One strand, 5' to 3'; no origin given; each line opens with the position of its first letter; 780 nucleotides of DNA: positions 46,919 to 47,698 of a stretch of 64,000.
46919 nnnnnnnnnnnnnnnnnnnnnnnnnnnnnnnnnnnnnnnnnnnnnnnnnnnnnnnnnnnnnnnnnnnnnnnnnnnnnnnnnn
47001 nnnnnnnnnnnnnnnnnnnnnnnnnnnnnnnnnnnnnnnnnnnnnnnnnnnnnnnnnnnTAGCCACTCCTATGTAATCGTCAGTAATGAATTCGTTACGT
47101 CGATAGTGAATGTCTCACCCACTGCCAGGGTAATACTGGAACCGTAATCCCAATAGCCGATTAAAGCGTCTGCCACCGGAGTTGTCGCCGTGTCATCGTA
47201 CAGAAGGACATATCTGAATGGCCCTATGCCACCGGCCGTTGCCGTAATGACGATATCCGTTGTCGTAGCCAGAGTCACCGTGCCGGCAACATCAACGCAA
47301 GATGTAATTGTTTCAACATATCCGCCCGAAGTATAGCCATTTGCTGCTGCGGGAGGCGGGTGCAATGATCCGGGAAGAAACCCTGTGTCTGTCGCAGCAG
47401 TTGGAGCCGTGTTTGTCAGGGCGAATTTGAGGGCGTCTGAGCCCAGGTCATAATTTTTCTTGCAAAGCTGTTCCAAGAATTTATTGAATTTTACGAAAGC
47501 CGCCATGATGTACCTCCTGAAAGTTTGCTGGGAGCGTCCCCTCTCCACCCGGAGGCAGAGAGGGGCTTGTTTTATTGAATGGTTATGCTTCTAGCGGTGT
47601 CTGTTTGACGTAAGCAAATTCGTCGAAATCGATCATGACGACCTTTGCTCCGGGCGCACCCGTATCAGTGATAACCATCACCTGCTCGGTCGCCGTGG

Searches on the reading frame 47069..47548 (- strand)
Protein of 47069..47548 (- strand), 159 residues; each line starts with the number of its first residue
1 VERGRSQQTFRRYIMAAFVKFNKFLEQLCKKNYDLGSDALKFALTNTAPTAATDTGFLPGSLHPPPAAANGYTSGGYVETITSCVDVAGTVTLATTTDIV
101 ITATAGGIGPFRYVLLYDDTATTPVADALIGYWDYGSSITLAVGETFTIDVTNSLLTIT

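Call 11: search_protein_families(library=phrogs, proteins=[window:47069-47548:-], max_evalue=0.001)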
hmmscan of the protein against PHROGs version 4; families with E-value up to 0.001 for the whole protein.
window:47069-47548:- (159 aa): 1 family
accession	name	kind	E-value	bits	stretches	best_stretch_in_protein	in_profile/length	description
phrog_644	-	unknown function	9e-12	46.2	1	20-154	8-137/174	-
